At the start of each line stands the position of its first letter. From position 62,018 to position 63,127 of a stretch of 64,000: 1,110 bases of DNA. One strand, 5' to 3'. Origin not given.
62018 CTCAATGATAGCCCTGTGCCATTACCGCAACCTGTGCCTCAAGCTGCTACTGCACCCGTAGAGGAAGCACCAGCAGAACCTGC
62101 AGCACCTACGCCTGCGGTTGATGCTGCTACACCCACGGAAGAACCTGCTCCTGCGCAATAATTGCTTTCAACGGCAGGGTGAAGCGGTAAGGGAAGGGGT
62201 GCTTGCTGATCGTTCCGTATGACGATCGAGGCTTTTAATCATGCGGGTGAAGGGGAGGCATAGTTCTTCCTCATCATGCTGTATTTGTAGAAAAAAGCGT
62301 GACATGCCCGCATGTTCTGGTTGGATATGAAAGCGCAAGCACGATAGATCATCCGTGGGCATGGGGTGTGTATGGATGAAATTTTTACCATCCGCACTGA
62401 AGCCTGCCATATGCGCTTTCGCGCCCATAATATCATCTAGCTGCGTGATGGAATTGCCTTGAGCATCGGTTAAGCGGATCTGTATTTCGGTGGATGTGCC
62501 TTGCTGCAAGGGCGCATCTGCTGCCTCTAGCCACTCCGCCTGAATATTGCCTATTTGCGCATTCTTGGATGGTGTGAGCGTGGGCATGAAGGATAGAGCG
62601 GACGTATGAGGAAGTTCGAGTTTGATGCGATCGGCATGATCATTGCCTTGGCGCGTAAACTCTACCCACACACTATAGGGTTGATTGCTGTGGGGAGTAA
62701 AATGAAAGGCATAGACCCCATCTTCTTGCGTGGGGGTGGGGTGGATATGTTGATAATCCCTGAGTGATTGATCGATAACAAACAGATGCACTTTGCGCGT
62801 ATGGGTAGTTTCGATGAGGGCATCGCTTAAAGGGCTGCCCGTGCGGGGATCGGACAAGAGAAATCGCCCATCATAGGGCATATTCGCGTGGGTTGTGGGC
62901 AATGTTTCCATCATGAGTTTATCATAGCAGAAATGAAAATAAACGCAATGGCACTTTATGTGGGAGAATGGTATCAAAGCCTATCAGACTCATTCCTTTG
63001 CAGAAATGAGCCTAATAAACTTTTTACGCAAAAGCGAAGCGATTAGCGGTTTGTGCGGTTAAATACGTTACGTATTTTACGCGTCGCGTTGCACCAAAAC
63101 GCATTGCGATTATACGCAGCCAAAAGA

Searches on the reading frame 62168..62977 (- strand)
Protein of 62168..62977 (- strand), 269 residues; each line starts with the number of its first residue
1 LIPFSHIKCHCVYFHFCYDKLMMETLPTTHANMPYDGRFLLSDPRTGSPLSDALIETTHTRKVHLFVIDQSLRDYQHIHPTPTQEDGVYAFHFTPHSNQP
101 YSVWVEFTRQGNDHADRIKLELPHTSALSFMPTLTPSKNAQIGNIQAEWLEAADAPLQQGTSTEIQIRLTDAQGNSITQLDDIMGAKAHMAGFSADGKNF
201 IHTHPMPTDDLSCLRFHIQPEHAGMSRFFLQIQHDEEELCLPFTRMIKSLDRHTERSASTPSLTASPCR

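Call 72: search_protein_families(library=pfam, proteins=[window:62168-62977:-], max_evalue=0.00001)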
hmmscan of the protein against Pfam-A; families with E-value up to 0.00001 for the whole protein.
window:62168-62977:- (269 aa): 0 families

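Call 87: search_protein_families(library=pfam, proteins=[window:62168-62977:-], max_evalue=0.01)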
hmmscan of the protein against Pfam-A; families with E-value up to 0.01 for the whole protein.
window:62168-62977:- (269 aa): 1 family
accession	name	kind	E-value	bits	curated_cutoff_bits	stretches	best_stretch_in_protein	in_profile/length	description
PF00630.25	Filamin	-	0.003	18.8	26.9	0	84-108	59-83/93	Filamin/ABP280 repeat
